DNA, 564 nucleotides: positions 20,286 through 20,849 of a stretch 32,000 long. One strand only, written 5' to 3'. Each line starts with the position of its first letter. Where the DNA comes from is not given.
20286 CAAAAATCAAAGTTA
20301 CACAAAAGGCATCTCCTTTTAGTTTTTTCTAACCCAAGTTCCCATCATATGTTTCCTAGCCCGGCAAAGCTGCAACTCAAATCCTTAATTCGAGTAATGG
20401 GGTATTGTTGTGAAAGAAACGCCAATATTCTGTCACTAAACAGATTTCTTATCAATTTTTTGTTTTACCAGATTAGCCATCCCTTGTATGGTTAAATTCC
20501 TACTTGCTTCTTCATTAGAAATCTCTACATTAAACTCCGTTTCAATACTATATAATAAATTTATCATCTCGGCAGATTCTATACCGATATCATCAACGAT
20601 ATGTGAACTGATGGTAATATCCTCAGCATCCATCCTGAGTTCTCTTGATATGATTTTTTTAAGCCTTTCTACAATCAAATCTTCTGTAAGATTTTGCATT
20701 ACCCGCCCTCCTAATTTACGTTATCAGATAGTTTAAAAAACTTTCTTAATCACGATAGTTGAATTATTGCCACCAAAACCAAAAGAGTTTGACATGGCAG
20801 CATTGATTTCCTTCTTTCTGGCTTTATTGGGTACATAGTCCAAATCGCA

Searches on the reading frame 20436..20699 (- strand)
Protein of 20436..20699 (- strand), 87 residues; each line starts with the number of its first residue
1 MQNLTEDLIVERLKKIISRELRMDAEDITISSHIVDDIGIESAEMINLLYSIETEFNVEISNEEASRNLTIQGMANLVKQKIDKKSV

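Call 3: search_protein_families(library=pfam, proteins=[window:20436-20699:-], max_evalue=0.001)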
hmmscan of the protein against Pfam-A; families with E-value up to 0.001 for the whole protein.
window:20436-20699:- (87 aa): 1 family
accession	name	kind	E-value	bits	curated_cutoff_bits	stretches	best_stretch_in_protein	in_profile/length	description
PF00550.31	PP-binding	-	3.6e-09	37.2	20.8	1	11-78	1-67/67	Phosphopantetheine attachment site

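Call 4: search_protein_families(library=ncbifam, proteins=[window:20436-20699:-], max_evalue=0.001)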
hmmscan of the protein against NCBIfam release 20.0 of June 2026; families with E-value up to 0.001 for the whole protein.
window:20436-20699:- (87 aa): 15 families
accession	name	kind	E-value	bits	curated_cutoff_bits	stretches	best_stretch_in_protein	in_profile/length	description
NF002149.0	PRK00982.1-3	equivalog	3.3e-14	52.6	106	1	9-81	4-76/78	acyl carrier protein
NF002148.0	PRK00982.1-2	subfamily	4.2e-14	52.1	71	1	8-81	4-77/79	acyl carrier protein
TIGR00517.1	acyl_carrier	equivalog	1.2e-13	50.8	70.45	1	8-81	3-76/77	acyl carrier protein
NF002150.0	PRK00982.1-4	subfamily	1.3e-12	47.8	66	1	5-81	2-78/80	acyl carrier protein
NF002151.0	PRK00982.1-5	equivalog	1.9e-11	44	92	1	9-79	4-74/78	acyl carrier protein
NF009104.0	PRK12449.1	equivalog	5.8e-10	39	70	1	4-81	1-78/80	acyl carrier protein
NF002147.0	PRK00982.1-1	equivalog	1.9e-08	34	84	1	4-79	3-78/83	acyl carrier protein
NF005079.0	PRK06508.1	equivalog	3.9e-08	33.6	83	1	11-67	6-62/93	acyl carrier protein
NF006031.0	PRK08172.1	equivalog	5.6e-08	33.3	76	1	9-83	5-79/82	acyl carrier protein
NF040636.1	AcpM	exception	2.1e-07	30.9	146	1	5-80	2-77/93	meromycolate extension acyl carrier protein AcpM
NF004533.0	PRK05883.1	equivalog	3.1e-06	26.9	72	1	5-73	20-88/100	acyl carrier protein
NF058660.1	cispen_ACP_AmcB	equivalog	1.8e-05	24.9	80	1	10-81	3-78/80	cispentacin biosynthesis acyl carrier protein AmcB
NF005480.0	PRK07081.1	equivalog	2.6e-05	24.1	72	1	15-80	7-75/83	acyl carrier protein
NF003757.0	PRK05350.1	equivalog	3e-05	24.1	65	1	5-83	3-81/83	acyl carrier protein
TIGR04069.1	ocin_ACP_rel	hypoth_equivalog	0.00013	22.4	70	1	11-66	4-63/77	peptide maturation system acyl carrier-related protein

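Call 78: search_solved_structures(query=window:20436-20699:-, show_alignments=2, max_evalue=0.001)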
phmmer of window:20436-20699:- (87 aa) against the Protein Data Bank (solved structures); distinct sequences matched with E-value up to 0.001: 101 (the best 60 are shown).
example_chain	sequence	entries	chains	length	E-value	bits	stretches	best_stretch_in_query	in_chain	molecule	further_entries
1x3o_A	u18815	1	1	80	5.9e-12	48.6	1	4-82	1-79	acyl carrier protein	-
7pdi_A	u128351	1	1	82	6.3e-12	48.6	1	7-79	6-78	Acyl carrier protein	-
2ehs_A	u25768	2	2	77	3.3e-11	46.3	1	10-82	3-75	Acyl carrier protein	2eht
1l0i_A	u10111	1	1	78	5.6e-11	45.6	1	9-76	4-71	Acyl carrier protein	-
2k92_A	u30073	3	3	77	5.6e-11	45.5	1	9-76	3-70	Acyl carrier protein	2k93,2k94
6n3p_G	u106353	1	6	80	7e-11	45.2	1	8-76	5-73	Acyl carrier protein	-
5vcb_f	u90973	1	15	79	7e-11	45.2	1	9-76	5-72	Acyl carrier protein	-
4ihf_G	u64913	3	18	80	7.6e-11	45.1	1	9-76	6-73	Acyl carrier protein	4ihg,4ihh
1l0h_A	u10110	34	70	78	8.2e-11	45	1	9-76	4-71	ACYL CARRIER PROTEIN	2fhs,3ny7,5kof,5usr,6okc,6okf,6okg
1acp_A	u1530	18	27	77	8.7e-11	45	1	9-76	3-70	ACYL-CARRIER PROTEIN | Acyl carrier protein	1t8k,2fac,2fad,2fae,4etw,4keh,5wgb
8tvt_C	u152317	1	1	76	9.1e-11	44.9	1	9-76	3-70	Acyl carrier protein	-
9ka7_C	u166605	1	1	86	9.9e-11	44.8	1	9-76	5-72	Acyl carrier protein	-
6u0j_B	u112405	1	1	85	1e-10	44.7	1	9-76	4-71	Acyl carrier protein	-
9mlw_C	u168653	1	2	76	1e-10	44.7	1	9-76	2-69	Acyl carrier protein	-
6nzu_C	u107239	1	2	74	1.1e-10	44.7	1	9-75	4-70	Acyl carrier protein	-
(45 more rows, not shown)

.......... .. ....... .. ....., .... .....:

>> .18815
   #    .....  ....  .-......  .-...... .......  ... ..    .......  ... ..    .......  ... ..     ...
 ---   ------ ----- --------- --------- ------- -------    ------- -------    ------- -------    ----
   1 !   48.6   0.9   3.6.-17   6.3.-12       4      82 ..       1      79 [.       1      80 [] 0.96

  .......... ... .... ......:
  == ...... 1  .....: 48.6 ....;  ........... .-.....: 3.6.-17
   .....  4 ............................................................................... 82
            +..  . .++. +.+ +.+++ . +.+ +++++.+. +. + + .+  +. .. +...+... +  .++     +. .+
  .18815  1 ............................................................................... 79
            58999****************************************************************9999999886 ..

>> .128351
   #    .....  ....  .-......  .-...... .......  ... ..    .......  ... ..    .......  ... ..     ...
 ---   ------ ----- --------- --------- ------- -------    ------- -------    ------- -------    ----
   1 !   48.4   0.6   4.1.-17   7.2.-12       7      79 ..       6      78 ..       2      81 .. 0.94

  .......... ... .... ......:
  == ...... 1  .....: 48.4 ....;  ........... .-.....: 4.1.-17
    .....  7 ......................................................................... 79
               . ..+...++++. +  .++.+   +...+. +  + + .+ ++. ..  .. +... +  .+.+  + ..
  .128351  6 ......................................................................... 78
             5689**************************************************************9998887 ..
